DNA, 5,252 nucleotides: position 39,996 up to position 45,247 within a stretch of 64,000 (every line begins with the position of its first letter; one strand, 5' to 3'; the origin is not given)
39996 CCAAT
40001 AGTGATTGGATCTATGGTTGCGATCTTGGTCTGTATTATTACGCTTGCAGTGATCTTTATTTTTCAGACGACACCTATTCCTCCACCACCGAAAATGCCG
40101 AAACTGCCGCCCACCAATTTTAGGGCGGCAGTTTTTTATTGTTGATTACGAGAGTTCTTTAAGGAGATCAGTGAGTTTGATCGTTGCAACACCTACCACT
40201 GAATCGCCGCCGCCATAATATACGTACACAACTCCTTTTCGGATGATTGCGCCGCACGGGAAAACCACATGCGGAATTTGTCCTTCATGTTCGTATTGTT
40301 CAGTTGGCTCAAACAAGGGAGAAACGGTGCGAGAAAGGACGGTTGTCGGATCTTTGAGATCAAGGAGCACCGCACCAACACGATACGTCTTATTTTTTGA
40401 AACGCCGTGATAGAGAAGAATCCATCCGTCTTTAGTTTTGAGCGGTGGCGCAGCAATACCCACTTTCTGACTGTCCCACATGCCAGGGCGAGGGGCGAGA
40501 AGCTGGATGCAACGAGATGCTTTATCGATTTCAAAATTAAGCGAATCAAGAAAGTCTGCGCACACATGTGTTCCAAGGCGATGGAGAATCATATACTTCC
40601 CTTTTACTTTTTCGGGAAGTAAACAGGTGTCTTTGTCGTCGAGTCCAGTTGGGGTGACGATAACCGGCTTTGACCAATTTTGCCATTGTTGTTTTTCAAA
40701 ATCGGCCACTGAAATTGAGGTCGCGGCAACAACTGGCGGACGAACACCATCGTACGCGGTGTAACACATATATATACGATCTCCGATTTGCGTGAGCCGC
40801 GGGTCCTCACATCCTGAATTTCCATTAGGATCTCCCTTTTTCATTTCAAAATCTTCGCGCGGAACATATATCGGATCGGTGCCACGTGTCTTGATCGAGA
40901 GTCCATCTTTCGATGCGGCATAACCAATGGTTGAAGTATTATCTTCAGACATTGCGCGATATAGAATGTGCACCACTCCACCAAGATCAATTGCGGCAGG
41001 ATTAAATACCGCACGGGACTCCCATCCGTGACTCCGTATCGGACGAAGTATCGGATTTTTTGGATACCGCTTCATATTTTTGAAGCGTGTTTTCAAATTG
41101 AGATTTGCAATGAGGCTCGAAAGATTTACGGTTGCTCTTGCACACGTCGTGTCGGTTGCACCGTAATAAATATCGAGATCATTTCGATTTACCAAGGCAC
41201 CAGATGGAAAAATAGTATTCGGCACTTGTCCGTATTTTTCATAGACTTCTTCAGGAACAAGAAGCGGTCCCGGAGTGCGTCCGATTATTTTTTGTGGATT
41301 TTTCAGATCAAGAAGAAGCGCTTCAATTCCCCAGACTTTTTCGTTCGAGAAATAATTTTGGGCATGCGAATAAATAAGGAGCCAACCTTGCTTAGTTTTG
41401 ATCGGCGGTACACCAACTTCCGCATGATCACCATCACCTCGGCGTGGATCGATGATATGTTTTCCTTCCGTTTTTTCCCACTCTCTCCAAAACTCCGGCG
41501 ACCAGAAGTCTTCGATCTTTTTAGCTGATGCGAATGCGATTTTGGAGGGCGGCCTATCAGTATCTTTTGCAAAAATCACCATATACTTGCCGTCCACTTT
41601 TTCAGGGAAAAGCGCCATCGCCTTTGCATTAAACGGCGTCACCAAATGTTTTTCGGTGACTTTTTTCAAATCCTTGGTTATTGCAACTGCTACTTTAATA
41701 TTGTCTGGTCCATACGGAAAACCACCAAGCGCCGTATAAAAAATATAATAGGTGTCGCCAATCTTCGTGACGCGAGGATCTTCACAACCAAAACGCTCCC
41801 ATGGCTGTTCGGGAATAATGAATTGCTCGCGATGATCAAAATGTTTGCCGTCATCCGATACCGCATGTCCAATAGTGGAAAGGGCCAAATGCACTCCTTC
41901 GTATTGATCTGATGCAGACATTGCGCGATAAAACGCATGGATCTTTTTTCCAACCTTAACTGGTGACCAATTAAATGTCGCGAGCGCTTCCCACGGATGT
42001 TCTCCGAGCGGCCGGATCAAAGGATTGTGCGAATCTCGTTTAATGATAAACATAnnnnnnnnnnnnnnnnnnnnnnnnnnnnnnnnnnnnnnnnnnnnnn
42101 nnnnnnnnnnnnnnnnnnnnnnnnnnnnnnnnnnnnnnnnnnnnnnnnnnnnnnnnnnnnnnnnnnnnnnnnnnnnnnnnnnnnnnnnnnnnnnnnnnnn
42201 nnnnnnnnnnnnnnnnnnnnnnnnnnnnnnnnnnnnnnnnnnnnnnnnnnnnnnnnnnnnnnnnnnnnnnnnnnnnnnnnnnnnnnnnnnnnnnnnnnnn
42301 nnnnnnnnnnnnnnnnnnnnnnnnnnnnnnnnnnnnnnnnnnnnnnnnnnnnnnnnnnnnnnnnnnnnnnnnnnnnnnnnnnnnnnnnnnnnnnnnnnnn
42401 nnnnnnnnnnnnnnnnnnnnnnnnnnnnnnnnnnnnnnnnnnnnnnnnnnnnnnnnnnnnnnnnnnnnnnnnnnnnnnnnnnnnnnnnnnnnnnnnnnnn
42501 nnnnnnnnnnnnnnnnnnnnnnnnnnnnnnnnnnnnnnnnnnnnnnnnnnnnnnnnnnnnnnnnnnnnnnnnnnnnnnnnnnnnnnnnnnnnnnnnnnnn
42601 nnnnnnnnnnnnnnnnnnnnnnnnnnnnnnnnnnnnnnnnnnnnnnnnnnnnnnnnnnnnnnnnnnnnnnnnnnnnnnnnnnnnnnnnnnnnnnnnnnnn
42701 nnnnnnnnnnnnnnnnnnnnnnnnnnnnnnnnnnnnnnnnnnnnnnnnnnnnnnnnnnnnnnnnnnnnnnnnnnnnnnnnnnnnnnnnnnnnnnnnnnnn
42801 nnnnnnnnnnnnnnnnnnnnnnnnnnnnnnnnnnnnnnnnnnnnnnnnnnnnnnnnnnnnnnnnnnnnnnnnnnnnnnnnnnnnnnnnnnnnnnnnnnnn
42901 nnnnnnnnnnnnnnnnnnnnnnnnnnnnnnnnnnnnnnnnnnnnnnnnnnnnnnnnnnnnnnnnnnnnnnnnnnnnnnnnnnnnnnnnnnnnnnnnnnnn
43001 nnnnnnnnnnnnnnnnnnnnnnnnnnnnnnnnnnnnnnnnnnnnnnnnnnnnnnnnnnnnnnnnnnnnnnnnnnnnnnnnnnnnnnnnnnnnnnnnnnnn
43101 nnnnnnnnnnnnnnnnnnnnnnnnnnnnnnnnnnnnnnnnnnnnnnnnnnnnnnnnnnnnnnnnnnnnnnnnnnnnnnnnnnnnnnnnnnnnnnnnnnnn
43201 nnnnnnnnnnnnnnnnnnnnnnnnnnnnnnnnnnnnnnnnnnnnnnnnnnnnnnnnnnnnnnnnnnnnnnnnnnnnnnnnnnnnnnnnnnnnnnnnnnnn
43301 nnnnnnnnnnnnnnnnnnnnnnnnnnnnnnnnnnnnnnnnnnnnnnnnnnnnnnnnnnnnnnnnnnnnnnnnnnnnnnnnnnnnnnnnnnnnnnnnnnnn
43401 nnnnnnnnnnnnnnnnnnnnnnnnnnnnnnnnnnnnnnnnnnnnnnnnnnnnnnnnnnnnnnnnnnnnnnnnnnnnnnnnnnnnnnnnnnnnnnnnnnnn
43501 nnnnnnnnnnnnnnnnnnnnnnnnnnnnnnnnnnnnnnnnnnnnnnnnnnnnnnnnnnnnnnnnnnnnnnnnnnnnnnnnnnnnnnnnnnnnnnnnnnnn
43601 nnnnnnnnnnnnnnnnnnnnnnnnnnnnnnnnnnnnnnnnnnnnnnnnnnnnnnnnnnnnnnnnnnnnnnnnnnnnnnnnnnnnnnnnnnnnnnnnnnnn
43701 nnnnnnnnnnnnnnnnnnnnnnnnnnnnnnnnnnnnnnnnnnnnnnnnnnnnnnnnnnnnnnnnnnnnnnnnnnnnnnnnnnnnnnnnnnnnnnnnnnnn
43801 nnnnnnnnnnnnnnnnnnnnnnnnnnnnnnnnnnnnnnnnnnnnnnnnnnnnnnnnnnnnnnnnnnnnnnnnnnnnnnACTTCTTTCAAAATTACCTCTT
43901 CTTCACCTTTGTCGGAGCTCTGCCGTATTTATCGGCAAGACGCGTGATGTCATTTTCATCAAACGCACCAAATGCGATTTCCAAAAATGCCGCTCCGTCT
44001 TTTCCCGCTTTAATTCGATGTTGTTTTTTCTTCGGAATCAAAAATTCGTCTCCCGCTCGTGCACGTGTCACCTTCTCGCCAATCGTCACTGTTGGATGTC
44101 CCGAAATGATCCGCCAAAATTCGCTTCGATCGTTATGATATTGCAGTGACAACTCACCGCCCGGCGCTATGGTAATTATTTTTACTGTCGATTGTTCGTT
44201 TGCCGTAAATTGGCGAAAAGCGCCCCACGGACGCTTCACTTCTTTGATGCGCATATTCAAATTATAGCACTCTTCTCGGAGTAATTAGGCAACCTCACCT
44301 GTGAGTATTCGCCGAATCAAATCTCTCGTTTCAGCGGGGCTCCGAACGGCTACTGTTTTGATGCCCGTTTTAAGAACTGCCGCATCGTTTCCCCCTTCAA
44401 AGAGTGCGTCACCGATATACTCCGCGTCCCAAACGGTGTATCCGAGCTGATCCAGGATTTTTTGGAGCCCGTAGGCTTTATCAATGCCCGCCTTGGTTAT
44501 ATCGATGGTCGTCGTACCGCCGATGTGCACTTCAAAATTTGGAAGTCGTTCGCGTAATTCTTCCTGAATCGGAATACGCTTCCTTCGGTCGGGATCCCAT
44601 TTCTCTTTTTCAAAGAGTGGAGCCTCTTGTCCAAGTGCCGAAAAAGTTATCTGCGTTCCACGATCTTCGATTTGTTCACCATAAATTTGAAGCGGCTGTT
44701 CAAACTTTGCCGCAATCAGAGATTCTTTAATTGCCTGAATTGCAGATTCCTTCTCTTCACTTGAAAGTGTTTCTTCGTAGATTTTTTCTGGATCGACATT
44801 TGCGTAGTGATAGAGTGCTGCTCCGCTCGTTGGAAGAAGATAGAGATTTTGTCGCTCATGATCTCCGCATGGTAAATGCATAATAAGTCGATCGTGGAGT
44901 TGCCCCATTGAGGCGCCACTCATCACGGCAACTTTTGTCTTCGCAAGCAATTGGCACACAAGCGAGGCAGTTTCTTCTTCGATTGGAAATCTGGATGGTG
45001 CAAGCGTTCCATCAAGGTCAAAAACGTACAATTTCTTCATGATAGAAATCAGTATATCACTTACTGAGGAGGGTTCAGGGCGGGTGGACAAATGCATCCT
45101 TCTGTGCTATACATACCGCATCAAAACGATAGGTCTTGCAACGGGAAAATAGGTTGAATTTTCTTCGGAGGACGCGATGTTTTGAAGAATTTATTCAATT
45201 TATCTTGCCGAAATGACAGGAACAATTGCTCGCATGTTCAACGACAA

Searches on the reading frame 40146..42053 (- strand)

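Call 21: search_protein_families(library=pfam, proteins=[window:40146-42053:-], max_evalue=0.01)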
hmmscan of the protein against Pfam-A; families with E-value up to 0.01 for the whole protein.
window:40146-42053:- (635 aa): 3 families
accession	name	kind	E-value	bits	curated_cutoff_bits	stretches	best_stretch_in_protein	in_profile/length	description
PF04041.19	Glyco_hydro_130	-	9.8e-103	343.9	26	2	327-632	2-316/320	beta-1,4-mannooligosaccharide phosphorylase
PF04616.20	Glyco_hydro_43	-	0.00032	20.6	32.2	0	91-203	11-124/288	Glycosyl hydrolases family 43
PF00251.26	Glyco_hydro_32N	-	0.0018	18.3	22.1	0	36-108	20-87/307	Glycosyl hydrolases family 32 N-terminal domain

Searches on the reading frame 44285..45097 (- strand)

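Call 21: search_protein_families(library=pfam, proteins=[window:44285-45097:-], max_evalue=0.01)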
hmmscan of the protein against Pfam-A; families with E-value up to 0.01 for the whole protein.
window:44285-45097:- (270 aa): 2 families
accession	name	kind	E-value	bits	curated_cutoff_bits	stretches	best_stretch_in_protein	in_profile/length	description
PF03332.19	PMM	-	3.9e-10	40.4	22.4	1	52-265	10-219/221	Eukaryotic phosphomannomutase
PF08282.18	Hydrolase_3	-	6.8e-10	39.5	20.9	1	25-252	2-229/255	haloacid dehalogenase-like hydrolase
